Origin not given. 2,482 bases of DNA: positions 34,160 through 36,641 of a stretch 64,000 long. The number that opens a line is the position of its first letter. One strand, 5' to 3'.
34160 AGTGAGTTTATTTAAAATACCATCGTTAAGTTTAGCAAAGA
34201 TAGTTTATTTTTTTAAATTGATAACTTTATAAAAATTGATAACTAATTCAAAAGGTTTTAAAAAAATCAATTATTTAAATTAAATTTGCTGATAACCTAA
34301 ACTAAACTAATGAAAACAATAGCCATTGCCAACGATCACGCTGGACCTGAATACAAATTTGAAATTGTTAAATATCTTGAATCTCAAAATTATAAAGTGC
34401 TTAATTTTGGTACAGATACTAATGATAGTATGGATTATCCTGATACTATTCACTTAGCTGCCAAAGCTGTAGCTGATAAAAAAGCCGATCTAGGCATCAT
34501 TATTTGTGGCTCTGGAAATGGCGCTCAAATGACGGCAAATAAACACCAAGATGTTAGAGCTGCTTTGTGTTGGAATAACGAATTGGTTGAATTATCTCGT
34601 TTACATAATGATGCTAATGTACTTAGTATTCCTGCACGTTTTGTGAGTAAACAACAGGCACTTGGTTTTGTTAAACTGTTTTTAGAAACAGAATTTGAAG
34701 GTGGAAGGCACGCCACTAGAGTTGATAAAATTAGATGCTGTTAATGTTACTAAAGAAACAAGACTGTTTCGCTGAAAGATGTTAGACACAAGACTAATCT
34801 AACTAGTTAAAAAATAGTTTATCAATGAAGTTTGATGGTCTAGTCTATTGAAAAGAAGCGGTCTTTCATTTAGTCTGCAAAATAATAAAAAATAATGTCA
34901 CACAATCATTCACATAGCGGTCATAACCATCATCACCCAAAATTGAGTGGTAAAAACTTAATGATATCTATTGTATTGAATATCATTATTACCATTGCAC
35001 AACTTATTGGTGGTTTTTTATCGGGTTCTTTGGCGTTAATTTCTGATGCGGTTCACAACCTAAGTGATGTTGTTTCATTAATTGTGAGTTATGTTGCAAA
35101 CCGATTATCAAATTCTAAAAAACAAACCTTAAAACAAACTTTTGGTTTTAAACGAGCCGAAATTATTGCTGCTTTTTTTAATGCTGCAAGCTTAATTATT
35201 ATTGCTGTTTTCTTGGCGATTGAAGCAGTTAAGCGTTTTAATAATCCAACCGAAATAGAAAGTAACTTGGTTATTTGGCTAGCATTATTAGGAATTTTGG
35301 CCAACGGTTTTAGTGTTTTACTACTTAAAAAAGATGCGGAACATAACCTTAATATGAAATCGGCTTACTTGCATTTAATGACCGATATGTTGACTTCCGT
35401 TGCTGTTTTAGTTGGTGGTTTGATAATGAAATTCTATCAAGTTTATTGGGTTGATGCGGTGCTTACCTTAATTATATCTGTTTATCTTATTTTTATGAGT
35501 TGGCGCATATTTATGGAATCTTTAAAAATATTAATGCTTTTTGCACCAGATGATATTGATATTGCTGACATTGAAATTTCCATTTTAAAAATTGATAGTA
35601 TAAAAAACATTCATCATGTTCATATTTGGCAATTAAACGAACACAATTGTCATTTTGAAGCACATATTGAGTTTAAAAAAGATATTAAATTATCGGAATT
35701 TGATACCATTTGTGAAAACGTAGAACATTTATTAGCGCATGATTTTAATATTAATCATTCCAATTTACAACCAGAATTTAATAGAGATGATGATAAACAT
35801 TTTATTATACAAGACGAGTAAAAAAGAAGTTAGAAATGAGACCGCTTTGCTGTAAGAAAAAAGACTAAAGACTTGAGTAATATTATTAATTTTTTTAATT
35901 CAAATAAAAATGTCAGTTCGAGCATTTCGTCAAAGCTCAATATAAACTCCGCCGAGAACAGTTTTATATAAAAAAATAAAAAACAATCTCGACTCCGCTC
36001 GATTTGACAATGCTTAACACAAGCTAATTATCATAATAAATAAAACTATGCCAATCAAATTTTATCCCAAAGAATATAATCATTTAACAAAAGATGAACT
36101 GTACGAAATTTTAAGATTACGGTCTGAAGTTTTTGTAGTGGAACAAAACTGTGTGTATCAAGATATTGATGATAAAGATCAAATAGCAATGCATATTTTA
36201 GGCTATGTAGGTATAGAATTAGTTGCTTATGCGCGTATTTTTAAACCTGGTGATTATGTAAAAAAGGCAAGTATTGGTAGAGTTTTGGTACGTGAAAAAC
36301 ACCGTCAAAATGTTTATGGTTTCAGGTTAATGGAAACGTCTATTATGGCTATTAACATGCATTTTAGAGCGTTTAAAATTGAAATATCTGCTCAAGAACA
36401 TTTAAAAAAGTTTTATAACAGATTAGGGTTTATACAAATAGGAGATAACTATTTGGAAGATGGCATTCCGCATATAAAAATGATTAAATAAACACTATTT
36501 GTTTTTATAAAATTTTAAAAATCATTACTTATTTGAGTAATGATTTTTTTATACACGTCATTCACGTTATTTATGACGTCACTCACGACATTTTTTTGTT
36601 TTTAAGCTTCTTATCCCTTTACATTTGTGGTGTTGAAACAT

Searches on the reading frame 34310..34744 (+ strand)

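Call 14: search_protein_families(library=pfam, proteins=[window:34310-34744:+], max_evalue=0.00001)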
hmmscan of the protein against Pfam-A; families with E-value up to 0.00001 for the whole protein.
window:34310-34744:+ (144 aa): 1 family
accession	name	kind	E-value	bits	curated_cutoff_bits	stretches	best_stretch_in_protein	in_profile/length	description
PF02502.23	LacAB_rpiB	-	1.2e-54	184.5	24.7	1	4-141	1-138/138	Ribose/Galactose Isomerase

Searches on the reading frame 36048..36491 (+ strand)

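Call 14: search_protein_families(library=pfam, proteins=[window:36048-36491:+], max_evalue=0.00001)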
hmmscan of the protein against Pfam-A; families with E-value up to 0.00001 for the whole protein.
window:36048-36491:+ (147 aa): 2 families
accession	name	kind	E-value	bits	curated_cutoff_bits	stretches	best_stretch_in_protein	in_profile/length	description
PF13673.13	Acetyltransf_10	-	1.1e-11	45.3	23.6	1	31-146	17-125/128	Acetyltransferase (GNAT) domain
PF00583.31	Acetyltransf_1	-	1.5e-06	28.9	20.7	1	35-128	19-116/116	Acetyltransferase (GNAT) family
